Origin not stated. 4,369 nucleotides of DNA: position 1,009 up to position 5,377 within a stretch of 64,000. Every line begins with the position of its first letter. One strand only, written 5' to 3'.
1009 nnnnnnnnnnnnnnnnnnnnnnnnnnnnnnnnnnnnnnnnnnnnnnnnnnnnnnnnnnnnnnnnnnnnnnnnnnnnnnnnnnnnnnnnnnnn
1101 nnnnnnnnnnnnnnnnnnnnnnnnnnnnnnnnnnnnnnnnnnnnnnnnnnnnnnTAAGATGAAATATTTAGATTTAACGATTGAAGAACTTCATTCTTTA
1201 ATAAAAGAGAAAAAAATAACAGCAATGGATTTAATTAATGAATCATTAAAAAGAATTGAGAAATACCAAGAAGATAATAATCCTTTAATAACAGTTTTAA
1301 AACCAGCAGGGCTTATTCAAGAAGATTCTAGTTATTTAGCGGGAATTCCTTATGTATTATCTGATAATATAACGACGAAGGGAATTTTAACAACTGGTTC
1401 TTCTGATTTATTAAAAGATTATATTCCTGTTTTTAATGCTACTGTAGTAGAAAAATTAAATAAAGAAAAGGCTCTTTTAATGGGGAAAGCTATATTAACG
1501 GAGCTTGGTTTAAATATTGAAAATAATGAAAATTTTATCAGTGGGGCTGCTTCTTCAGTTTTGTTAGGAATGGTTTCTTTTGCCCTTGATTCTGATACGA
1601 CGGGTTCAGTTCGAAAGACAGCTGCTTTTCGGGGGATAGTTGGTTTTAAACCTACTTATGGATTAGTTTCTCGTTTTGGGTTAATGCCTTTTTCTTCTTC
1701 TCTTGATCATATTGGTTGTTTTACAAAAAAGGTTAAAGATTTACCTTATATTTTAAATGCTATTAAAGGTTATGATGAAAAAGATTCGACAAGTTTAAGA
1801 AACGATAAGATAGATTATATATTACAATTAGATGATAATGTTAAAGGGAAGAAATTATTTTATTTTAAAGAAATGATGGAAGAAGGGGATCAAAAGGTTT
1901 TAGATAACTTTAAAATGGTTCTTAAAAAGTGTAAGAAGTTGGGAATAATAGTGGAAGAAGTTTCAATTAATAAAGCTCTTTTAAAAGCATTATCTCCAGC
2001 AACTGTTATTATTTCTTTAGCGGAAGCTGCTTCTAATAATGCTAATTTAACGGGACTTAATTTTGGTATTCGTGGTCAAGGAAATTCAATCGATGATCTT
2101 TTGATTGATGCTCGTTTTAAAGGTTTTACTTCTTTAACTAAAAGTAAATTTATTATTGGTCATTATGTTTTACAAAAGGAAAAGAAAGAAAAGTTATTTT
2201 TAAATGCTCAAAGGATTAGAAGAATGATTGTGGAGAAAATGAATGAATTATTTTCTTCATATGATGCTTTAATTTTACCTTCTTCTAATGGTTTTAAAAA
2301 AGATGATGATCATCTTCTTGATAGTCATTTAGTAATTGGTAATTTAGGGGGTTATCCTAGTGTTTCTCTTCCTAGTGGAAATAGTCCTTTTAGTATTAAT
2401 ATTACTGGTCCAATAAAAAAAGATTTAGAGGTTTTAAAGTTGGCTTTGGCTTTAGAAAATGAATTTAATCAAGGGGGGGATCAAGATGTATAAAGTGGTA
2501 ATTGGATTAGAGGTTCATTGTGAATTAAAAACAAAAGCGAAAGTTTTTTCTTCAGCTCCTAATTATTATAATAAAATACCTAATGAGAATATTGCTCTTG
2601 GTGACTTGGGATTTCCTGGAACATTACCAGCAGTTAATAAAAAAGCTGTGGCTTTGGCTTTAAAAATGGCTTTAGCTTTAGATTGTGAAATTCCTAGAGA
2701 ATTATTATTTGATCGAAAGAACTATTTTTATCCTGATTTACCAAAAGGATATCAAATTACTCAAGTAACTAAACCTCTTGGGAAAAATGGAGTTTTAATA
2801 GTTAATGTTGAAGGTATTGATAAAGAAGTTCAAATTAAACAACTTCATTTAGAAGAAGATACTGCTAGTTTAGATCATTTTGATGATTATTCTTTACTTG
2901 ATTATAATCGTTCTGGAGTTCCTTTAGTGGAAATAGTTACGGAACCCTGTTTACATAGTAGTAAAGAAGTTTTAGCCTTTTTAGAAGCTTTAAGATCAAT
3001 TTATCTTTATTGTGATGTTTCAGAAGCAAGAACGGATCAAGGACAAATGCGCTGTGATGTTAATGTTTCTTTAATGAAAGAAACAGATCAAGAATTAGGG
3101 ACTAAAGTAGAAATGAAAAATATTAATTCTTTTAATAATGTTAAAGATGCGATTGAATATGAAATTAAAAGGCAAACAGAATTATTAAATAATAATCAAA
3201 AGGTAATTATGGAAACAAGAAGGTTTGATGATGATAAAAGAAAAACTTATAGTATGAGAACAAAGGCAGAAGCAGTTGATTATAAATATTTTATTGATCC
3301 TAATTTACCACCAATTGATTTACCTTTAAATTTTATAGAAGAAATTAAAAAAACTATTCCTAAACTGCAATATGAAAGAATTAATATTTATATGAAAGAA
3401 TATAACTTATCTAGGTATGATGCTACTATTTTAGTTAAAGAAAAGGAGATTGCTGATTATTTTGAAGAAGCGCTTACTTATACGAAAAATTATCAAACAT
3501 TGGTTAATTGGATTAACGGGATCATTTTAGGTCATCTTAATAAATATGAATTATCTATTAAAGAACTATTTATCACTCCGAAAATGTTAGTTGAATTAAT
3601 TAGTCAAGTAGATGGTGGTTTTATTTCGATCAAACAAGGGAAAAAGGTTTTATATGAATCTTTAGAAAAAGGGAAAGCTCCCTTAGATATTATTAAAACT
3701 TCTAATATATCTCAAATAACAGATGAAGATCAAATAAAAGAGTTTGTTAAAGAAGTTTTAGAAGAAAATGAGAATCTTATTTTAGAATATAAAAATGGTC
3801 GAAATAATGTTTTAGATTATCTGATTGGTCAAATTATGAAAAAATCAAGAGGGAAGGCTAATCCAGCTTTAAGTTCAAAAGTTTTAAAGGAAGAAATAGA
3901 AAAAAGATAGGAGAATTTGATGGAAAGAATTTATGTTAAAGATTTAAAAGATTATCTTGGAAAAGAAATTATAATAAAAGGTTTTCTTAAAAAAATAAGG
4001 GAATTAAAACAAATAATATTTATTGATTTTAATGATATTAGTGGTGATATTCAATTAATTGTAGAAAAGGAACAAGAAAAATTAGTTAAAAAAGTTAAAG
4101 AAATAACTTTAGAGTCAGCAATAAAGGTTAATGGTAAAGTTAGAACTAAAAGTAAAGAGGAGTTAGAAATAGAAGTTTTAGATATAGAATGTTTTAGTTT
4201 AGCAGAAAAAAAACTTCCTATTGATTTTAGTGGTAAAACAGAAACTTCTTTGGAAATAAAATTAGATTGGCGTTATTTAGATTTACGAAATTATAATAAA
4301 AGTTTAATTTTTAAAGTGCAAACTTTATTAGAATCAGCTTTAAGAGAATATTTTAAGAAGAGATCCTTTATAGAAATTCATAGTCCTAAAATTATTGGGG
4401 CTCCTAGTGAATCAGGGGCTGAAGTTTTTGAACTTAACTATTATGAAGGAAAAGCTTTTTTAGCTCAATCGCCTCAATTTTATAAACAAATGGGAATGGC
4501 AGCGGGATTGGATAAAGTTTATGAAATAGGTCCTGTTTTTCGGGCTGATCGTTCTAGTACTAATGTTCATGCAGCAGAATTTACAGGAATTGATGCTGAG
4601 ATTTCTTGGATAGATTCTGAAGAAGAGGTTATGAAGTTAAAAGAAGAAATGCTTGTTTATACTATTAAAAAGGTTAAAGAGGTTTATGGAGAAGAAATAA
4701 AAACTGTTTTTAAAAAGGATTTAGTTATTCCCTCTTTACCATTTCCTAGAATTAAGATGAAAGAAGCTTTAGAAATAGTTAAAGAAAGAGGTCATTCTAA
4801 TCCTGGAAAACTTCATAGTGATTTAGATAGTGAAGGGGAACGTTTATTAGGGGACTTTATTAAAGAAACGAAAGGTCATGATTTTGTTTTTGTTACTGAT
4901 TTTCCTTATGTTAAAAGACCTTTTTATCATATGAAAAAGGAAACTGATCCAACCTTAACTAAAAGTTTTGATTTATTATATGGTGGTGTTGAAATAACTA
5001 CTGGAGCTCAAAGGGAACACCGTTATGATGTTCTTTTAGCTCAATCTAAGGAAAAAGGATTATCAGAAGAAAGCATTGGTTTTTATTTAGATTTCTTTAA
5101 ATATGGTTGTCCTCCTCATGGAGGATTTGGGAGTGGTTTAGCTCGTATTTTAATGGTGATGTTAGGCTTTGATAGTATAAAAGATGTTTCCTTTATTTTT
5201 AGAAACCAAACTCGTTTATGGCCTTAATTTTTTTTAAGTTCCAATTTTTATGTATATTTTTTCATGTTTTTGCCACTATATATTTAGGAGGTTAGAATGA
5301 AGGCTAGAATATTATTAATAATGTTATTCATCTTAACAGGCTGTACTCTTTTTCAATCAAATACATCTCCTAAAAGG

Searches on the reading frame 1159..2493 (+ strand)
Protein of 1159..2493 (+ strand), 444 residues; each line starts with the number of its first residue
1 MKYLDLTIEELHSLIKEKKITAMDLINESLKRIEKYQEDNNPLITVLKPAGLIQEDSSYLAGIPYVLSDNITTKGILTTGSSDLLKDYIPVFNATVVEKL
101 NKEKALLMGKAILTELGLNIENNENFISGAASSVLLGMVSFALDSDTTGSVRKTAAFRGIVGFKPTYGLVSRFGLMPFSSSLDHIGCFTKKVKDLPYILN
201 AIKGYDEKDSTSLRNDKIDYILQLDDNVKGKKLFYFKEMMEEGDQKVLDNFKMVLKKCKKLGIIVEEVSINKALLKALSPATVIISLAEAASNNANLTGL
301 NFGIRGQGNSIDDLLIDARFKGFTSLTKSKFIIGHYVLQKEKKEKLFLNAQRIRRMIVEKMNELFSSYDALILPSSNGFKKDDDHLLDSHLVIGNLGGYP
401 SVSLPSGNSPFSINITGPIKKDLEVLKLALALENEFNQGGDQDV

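Call 29: search_protein_families(library=pfam, proteins=[window:1159-2493:+], max_evalue=0.001)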
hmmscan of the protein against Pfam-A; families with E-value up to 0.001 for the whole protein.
window:1159-2493:+ (444 aa): 1 family
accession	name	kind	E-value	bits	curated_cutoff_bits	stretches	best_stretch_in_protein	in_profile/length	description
PF01425.27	Amidase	-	3.3e-64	218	27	2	128-407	132-422/445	Amidase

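Call 76: find_encoding_contigs(protein=window:1159-2493:+, flank=10000, max_places=2)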
Protein window:1159-2493:+ (444 aa): 6 contigs read that carry it; 2 places shown.
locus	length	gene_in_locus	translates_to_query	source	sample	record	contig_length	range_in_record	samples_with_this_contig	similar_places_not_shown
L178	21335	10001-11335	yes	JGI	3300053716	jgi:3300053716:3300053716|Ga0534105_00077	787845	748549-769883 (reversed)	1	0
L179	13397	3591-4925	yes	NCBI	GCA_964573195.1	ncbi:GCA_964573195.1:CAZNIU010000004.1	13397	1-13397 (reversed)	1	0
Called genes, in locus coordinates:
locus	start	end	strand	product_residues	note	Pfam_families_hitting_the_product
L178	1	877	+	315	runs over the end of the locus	-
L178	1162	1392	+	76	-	PF13443:HTH_26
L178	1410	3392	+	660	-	PF02384:N6_Mtase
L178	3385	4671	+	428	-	PF01420:Methylase_S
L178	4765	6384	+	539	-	PF02463:SMC_N, PF11398:DUF2813 (faint), PF13175:AAA_15, PF13304:AAA_21, PF20469:OLD-like_TOPRIM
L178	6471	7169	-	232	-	PF04055:Radical_SAM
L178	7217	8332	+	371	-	PF07690:MFS_1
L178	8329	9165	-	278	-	PF04018:VCA0040-like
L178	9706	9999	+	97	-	PF02686:GatC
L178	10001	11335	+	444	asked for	PF01425:Amidase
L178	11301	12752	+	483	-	PF02934:GatB_N, PF02637:GatB_Yqey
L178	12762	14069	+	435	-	PF01336:tRNA_anti-codon, PF00152:tRNA-synt_2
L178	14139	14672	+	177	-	-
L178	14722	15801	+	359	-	PF00768:Peptidase_S11, PF13354:Beta-lactamase2 (weak), PF07943:PBP5_C (weak)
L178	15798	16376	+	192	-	PF07670:Gate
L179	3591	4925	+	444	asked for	PF01425:Amidase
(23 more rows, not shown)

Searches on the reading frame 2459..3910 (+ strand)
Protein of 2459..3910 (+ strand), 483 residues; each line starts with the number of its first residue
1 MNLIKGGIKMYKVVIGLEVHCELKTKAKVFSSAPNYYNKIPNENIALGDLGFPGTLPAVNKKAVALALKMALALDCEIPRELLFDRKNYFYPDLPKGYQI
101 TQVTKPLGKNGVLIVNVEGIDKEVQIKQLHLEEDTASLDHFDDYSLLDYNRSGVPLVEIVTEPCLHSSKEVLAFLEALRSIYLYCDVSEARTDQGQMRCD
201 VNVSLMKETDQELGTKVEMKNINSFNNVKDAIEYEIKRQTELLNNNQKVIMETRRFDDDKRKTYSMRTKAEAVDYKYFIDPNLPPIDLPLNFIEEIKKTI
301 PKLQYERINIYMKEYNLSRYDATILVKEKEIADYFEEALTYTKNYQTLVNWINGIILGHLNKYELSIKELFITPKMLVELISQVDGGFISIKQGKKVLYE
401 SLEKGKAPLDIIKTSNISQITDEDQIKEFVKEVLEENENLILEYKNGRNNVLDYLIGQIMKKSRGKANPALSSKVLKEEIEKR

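Call 29: search_protein_families(library=pfam, proteins=[window:2459-3910:+], max_evalue=0.001)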
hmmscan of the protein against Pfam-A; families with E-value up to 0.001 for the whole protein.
window:2459-3910:+ (483 aa): 2 families
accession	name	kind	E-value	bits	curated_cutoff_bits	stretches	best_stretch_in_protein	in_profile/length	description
PF02934.20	GatB_N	-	6.7e-107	357.2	23.4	1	13-293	1-276/277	GatB/GatE catalytic domain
PF02637.23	GatB_Yqey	-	5.1e-41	140.4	27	1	333-480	1-148/148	GatB domain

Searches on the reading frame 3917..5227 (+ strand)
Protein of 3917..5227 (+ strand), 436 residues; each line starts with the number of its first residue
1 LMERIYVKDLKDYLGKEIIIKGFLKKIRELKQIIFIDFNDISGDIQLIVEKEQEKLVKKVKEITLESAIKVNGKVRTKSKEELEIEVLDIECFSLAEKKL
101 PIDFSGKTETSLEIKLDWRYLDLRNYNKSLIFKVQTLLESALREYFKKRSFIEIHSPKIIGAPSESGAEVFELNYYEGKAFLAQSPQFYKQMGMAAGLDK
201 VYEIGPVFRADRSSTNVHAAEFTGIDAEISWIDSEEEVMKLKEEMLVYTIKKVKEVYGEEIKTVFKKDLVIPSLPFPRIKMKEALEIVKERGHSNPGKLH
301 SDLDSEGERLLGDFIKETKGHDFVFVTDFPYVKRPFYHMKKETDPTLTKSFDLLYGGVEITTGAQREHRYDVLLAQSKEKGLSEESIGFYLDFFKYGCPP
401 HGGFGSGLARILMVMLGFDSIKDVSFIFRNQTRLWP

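Call 29: search_protein_families(library=pfam, proteins=[window:3917-5227:+], max_evalue=0.001)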
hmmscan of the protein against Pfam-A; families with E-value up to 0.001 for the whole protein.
window:3917-5227:+ (436 aa): 2 families
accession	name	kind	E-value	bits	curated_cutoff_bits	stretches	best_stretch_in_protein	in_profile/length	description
PF00152.25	tRNA-synt_2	-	2.9e-83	279.9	25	1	112-426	2-303/308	tRNA synthetases class II (D, K and N)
PF01336.31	tRNA_anti-codon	-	3.7e-10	40.1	27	1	19-91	2-73/75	OB-fold nucleic acid binding domain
